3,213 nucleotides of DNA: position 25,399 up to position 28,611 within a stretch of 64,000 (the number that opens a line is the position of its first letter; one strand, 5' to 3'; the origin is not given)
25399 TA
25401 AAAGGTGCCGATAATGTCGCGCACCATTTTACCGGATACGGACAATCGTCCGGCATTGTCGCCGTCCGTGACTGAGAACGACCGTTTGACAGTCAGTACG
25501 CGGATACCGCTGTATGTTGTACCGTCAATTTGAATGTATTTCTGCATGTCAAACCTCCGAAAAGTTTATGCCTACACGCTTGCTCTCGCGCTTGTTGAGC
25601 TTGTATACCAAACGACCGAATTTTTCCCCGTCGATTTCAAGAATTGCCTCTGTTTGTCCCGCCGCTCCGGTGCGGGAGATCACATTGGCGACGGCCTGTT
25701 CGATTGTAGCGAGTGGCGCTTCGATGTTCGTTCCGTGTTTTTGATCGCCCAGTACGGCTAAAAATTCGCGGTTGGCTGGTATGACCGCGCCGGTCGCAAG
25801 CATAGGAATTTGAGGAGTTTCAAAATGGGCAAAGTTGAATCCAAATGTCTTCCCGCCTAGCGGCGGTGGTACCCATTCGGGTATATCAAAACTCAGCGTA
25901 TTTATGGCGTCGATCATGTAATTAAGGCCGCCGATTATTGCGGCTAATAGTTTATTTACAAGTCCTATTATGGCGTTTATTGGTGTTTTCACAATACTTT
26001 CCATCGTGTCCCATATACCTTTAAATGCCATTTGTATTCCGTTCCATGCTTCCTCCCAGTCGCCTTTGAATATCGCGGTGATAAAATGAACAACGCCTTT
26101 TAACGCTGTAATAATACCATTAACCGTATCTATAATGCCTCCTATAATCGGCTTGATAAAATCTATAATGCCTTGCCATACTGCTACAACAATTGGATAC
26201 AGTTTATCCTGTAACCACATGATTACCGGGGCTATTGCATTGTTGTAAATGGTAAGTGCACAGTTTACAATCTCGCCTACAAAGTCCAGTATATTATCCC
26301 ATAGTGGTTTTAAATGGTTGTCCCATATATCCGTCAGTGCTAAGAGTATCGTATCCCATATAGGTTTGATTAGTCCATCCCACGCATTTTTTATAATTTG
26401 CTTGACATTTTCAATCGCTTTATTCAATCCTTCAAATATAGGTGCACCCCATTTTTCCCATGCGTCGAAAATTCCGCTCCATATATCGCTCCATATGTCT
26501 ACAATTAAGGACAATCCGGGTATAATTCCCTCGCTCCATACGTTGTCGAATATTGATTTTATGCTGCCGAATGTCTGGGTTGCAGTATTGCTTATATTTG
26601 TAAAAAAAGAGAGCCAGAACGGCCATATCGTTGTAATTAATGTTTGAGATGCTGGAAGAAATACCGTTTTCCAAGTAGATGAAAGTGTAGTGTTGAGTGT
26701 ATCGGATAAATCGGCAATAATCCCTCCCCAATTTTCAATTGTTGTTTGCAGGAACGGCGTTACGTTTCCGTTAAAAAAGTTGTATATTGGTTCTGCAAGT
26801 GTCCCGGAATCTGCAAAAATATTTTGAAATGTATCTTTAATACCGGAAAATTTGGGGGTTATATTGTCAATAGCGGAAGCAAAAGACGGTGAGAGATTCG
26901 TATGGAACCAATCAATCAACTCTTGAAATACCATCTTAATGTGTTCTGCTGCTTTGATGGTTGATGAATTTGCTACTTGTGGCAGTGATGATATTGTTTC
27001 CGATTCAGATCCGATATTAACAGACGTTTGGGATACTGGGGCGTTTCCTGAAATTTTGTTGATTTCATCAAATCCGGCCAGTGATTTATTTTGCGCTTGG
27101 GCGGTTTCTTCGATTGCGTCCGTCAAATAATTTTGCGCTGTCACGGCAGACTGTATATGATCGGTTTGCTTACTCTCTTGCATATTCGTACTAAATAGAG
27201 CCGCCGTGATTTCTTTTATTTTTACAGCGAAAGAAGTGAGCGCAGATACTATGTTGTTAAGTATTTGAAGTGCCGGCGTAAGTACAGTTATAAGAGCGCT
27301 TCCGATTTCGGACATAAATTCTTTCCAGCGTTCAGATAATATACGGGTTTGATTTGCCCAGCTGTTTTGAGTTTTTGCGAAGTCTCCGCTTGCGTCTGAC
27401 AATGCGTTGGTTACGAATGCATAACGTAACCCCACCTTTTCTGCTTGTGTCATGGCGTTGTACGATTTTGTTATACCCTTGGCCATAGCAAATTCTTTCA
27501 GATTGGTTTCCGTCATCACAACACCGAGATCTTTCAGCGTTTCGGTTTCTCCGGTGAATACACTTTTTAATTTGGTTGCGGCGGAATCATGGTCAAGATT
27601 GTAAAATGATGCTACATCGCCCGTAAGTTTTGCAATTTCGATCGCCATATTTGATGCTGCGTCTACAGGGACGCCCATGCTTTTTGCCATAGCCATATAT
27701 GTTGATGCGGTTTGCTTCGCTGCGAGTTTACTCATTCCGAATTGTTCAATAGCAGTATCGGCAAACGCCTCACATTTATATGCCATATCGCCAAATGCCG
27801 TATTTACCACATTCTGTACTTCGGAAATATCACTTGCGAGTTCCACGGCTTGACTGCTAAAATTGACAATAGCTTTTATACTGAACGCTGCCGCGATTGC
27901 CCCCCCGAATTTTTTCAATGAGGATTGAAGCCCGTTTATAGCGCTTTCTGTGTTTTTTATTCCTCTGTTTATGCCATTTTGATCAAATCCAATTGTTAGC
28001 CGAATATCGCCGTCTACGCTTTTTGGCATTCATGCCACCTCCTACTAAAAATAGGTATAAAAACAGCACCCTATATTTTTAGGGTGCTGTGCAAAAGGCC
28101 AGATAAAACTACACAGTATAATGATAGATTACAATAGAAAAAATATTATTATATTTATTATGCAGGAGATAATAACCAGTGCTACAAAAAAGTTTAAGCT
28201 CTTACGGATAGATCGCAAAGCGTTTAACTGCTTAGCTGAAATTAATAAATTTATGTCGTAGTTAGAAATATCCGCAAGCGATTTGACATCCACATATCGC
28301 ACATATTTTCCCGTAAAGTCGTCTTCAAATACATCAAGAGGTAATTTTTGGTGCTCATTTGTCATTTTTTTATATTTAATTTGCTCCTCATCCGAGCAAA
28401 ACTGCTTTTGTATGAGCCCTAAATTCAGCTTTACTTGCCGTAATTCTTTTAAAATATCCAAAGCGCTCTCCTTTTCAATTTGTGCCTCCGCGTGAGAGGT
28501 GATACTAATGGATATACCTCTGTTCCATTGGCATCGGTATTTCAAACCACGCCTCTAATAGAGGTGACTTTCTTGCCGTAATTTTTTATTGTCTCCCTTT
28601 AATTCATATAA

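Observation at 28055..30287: Self-contained AT-rich moron island splitting the tail-chaperone / tape-measure junction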

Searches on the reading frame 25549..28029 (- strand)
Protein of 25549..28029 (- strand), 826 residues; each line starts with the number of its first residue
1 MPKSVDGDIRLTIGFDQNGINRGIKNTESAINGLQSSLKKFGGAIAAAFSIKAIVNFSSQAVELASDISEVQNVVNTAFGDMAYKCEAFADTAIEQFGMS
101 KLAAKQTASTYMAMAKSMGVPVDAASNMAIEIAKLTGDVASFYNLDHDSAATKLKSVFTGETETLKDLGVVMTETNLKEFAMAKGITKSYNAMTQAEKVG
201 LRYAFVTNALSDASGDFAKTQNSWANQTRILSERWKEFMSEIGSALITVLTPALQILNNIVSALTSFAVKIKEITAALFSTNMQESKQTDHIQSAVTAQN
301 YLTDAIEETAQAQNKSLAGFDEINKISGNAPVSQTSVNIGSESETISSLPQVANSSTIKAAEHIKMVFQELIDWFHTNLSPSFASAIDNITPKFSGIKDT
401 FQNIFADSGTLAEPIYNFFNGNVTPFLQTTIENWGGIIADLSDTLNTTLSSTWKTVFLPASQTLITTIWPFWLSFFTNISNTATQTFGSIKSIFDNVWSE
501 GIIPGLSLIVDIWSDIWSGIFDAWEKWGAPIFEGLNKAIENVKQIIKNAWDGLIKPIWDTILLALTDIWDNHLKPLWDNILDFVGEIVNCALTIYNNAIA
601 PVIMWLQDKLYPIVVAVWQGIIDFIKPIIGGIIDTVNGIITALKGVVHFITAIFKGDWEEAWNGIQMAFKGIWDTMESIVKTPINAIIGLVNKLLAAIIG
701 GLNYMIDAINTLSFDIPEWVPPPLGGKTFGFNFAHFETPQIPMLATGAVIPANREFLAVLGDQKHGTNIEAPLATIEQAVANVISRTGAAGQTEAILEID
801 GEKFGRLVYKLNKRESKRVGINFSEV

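Call 5: search_protein_families(library=pfam, proteins=[window:25549-28029:-], max_evalue=0.01)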
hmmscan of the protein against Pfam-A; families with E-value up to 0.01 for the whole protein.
window:25549-28029:- (826 aa): 1 family
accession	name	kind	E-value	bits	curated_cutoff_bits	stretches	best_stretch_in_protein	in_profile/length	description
PF07455.17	Psu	-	0.0075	16.2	27.4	0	231-271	77-117/182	Phage polarity suppression protein (Psu)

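Call 7: search_protein_families(library=phrogs, proteins=[window:25549-28029:-], max_evalue=0.01)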
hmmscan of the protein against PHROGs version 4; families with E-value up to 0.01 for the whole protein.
window:25549-28029:- (826 aa): 21 families
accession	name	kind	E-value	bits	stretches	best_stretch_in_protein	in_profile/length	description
phrog_1535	-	tail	3.3e-109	367.6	2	24-417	157-577/1152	tail length tape measure protein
phrog_991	-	tail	4.8e-32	111.6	2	527-818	658-920/1966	tail length tape measure protein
phrog_28918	-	unknown function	3.3e-29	102.2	1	109-280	82-253/1445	-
phrog_58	-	tail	3.9e-24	86.1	1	23-709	290-893/1544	tail length tape measure protein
phrog_4200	-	tail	1.7e-18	67.5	2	429-698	296-568/732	tail length tape measure protein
phrog_1272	-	tail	6.8e-18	64.8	1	221-731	529-1102/1606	tail length tape measure protein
phrog_3981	-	tail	6.7e-17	62.8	2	599-752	345-495/584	tail length tape measure protein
phrog_167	-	tail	4.6e-16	58.7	1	26-713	322-1007/1555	tail length tape measure protein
phrog_23464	-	unknown function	8.2e-15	55.5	1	597-821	351-531/539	-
phrog_5493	-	tail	1.6e-14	54.2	1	364-712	557-873/1102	tail length tape measure protein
phrog_305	-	tail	7.1e-13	49.1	2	531-702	457-616/1001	tail length tape measure protein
phrog_4197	-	tail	4.8e-10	38.8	1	447-703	865-1139/1783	tail length tape measure protein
phrog_30543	-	tail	4.1e-09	35.8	1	676-739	849-911/1167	tail length tape measure protein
phrog_4070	-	tail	6e-09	35.6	1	365-643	143-372/989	tail length tape measure protein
phrog_6090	-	tail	5.8e-08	31.8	1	247-585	857-1080/1853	tail length tape measure protein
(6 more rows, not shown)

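Call 8: search_protein_families(library=ncbifam, proteins=[window:25549-28029:-], max_evalue=0.01)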
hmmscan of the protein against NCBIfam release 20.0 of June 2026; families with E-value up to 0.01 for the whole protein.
window:25549-28029:- (826 aa): 0 families

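Call 32: find_encoding_contigs(protein=window:25549-28029:-, flank=6000, max_places=10)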
Protein window:25549-28029:- (826 aa): 1 contig read that carries it; 1 place shown.
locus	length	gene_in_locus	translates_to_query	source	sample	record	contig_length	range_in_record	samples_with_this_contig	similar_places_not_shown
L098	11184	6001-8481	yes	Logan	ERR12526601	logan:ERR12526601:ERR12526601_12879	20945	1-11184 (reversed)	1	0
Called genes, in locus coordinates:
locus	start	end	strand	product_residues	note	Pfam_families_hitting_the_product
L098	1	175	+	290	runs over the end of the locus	-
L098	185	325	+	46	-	-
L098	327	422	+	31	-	-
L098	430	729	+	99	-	-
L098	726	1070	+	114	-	PF11114:Minor_capsid_2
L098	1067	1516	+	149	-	-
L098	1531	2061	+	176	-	-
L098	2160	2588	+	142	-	-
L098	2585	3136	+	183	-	PF06854:Phage_Gp15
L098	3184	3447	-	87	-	PF06769:YoeB_toxin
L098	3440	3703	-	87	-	PF04221:RelB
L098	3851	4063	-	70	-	PF13744:HTH_37 (weak), PF12844:HTH_19 (weak), PF13443:HTH_26, PF13560:HTH_31 (weak), PF01381:HTH_3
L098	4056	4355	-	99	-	PF10387:DUF2442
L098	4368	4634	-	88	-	PF13711:DUF4160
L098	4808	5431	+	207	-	PF12869:tRNA_anti-like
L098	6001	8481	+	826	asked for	-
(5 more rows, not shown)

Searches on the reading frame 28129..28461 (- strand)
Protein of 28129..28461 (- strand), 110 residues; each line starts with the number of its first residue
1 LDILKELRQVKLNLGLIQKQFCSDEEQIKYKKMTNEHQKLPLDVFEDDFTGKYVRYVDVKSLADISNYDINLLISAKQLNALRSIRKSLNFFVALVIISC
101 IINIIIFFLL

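Call 96: predict_structure(alignment_id=A4)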
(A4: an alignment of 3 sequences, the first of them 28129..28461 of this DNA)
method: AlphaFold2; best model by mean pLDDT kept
length: 110 residues; sequences in the alignment: 3
mean_pLDDT: 77.4   pTM: 0.41
mean pLDDT of the five models: 77.4, 76.5, 75.6, 75.5, 75.0
residues with pLDDT >= 90: 16; 70-90: 64; 50-70: 25; < 50: 5
segments of 3 or more residues with pLDDT < 50: 62-65
pLDDT, mean of each block of 10 residues (from residue 1): 65 72 90 88 84 79 52 70 77 89 87
secondary structure, 60 per line:
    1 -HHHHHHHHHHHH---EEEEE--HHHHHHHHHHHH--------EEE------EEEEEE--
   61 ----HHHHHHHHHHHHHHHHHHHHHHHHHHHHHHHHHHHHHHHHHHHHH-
elements in order: H2-13 E17-21 H24-35 E44-46 E53-58 H65-109

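Call 108: fold_search(model_id=the predicted structure, library=pdb)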
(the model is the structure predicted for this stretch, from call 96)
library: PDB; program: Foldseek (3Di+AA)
matches with E <= 10: 163; with E <= 0.001: 0
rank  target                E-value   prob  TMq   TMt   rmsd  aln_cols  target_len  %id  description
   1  3j9w_AH               8.2e-01  0.15  0.20  0.18  11.4        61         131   13  Cryo-EM structure of the Bacillus subtilis MifM-stalled ribosome complex (released 2015-04-29)
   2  1sei_A                9.4e-01  0.20  0.21  0.18  10.9        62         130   13  STRUCTURE OF 30S RIBOSOMAL PROTEIN S8 (released 1997-03-12)
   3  7jil_m                1.6e+00  0.12  0.21  0.18  11.4        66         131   14  70S ribosome Flavobacterium johnsoniae (released 2020-12-02)
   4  6spe_h                1.7e+00  0.10  0.19  0.18  10.7        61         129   13  Pseudomonas aeruginosa 30s ribosome from a clinical isolate (released 2019-10-16)
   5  8uu4_h                1.7e+00  0.10  0.20  0.18  11.4        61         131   15  Cryo-EM structure of the Listeria innocua 70S ribosome in complex with HPF (structure I-A) (released 2024-02-28)
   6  6u5v_A                1.8e+00  0.14  0.19  0.02   5.5        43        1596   21  Electron cryomicroscopy Structure of C. albicans FAS in the Apo state (released 2019-10-16)
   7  1an7_A                1.8e+00  0.13  0.20  0.17  10.8        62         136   16  RIBOSOMAL PROTEIN S8 FROM THERMUS THERMOPHILUS (released 1998-07-01)
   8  4pdb_A                1.8e+00  0.09  0.19  0.17  10.1        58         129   14  CRYSTAL STRUCTURE OF BACILLUS ANTHRACIS RIBOSOMAL PROTEIN S8 IN COMPLEX WITH AN RNA APTAMER (released 2014-09-03)
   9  8rd8_BQ               2.0e+00  0.11  0.22  0.19  11.6        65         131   12  Cryo-EM structure of P. urativorans 70S ribosome in complex with hibernation factors Balon and RaiA (structure 1). (released 2024-02-21)
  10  6v39_h                2.6e+00  0.10  0.22  0.19  11.5        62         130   13  Cryo-EM structure of the Acinetobacter baumannii Ribosome: 70S with P-site tRNA (released 2020-02-05)
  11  6b1p                  2.6e+00  0.06  0.21  0.06  15.8        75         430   21  Crystal Structure of Glutamate-tRNA Synthetase from Helicobacter pylori (released 2017-09-27)
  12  1e3m_B                2.6e+00  0.04  0.19  0.04  12.2        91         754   15  The crystal structure of E. coli MutS binding to DNA with a G:T mismatch (released 2000-11-01)
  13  7nhn_i                2.8e+00  0.09  0.21  0.19  11.4        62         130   14  VgaL, an antibiotic resistance ABCF, in complex with 70S ribosome from Listeria monocytogenes (released 2021-05-05)
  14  5h4v_C                2.8e+00  0.06  0.19  0.06  14.9        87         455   15  Structure of glutamyl-tRNA synthetase (Xoo1504) from Xanthomonas oryzae pv. oryzae (released 2017-10-11)
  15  2p5v_C                2.8e+00  0.05  0.20  0.16  14.5        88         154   12  Crystal Structure of Transcriptional Regulator NMB0573 from Neisseria Meningitidis (released 2007-04-03)
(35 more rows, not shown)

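Call 114: search_protein_representatives(protein=window:28129-28461:-)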
Query: 110 residues. Proteins with E-value up to 0.001 (for the whole library): 157; up to 1e-10: 8; up to 1e-30: 0. The best 150 are listed.
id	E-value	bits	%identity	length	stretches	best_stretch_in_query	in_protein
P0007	1.0e-26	109.0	54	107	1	4-108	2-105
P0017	1.5e-18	82.8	86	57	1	54-110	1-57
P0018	8.3e-14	67.6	43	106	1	5-106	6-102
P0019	1.1e-13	67.2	38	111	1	3-105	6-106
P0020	8.1e-13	64.4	37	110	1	2-106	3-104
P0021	7.9e-12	61.3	42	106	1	4-107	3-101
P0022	3.2e-11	59.3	39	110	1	4-108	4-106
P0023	6.0e-11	58.4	38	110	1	2-106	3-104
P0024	1.1e-10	57.6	38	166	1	4-106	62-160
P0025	2.6e-10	56.4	40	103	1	2-105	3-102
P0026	3.2e-10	56.1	38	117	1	2-107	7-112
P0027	5.1e-10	55.5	36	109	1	6-104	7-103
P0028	5.7e-10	55.3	41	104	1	2-107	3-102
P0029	6.5e-10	55.1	43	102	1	3-107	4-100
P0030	1.9e-09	53.6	38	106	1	3-108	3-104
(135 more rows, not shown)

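Call 122: search_protein_families(library=phrogs, alignment_id=A5, max_evalue=0.001)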
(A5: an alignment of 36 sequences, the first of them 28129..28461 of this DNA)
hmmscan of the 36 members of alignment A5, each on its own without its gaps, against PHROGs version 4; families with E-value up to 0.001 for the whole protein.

A. member 1, window:28129-28461:- (110 aa): 0 families

B. families by the number of members that match (of 36 scanned): 1 family
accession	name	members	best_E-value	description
phrog_17400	-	1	6.4e-05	-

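Call 123: search_solved_structures(query=A5, max_evalue=1)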
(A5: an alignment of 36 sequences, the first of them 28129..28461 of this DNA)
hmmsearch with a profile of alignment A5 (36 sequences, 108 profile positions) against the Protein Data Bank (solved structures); distinct sequences matched with E-value up to 1: 3.
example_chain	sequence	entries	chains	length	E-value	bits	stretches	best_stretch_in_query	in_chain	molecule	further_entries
5l90_A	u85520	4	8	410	0.5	13.7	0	18-63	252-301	Cytochrome P450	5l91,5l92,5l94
1zr6_A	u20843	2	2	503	0.58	13.5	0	47-84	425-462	glucooligosaccharide oxidase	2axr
3hsu_A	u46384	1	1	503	0.58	13.5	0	47-84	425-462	Glucooligosaccharide oxidase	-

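Call 125: find_encoding_contigs(protein=P0018, flank=5000, max_places=5)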
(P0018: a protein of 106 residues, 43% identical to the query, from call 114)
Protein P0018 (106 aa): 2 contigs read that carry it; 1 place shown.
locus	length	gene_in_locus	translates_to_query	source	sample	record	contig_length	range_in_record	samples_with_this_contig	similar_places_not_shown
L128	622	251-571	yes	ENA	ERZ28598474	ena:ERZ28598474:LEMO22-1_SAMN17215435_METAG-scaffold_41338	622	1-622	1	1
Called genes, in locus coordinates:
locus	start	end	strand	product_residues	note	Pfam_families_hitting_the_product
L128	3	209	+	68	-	?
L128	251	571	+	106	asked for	-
